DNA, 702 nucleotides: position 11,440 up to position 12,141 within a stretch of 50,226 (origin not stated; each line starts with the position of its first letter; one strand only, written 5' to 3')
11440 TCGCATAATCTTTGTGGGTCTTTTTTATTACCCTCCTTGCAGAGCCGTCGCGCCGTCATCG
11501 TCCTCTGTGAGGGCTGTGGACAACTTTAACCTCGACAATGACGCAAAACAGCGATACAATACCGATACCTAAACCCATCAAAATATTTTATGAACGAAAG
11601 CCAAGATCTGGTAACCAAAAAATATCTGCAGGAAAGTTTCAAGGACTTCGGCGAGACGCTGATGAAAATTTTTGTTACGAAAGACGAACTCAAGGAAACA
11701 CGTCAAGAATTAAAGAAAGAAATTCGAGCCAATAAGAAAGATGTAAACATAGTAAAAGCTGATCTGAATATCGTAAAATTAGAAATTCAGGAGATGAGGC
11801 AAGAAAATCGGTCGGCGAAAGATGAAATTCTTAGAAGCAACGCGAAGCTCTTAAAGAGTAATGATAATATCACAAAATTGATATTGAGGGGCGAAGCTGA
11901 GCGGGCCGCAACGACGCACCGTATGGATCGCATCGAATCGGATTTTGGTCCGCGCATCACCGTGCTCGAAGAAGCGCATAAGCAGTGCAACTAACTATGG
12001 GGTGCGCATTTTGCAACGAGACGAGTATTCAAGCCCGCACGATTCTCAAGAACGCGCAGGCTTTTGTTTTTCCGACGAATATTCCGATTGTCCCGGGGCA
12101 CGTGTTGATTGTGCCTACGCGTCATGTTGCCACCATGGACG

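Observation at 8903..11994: Three paralogous coiled-coil genes, each with its own copy of a ~95-bp promoter/leader module, showing mosaic (cassette-like) nucleotide conservation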

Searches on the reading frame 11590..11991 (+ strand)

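Call 6: search_protein_families(library=pfam, proteins=[window:11590-11991:+], max_evalue=10)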
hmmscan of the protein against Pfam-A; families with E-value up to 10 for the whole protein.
window:11590-11991:+ (134 aa): 19 families
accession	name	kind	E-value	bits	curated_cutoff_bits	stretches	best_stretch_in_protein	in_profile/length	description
PF09824.15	ArsR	-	0.00061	19.9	28.6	1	13-67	85-139/159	ArsR transcriptional regulator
PF05266.19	DUF724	-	0.0013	19.1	38.4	1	22-119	95-181/188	Protein of unknown function (DUF724)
PF20147.5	Crinkler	-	0.0036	18.5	24.6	1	22-96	10-86/106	Crinkler effector protein N-terminal domain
PF10481.14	CENP-F_N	-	0.0063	16.7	37.7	1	31-91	76-136/304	Cenp-F N-terminal domain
PF07851.19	TMEM120A-B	-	0.032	13.9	29.8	1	11-99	12-101/324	TMEM120A/B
PF10078.15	DUF2316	-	0.067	13.9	26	1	30-69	4-43/89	Uncharacterized protein conserved in bacteria (DUF2316)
PF03961.19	FapA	-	0.092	12.8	31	1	23-130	143-242/272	Flagellar Assembly Protein A beta solenoid domain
PF25450.1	Rab11-FIP3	-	0.11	13.2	31.9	1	30-116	34-120/125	Rab11-FIP3-like domain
PF07889.17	DUF1664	-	0.14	12.6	34.6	1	8-80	34-103/124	Protein of unknown function (DUF1664)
PF18595.6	Nuf2_DHR10-like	-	0.16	12.5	28.4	1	40-116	40-116/117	Nuf2, DHR10-like domain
PF16182.10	AbLIM_anchor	-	0.2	12.2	29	1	49-116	217-286/356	Putative adherens-junction anchoring region of AbLIM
PF04033.18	DUF365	-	0.25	12.2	25.9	1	12-59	28-72/96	Domain of unknown function (DUF365)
PF08496.15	Peptidase_S49_N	-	0.3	11.6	27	1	6-62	39-95/147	Peptidase family S49 N-terminal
PF10186.14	ATG14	-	0.47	9.9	33.2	1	32-122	79-153/347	Vacuolar sorting 38 and autophagy-related subunit 14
PF04977.20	DivIC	-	0.79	10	28.9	1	36-97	17-77/80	Septum formation initiator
PF01519.22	DUF16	-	1.1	10.3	40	1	4-116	16-103/104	Protein of unknown function DUF16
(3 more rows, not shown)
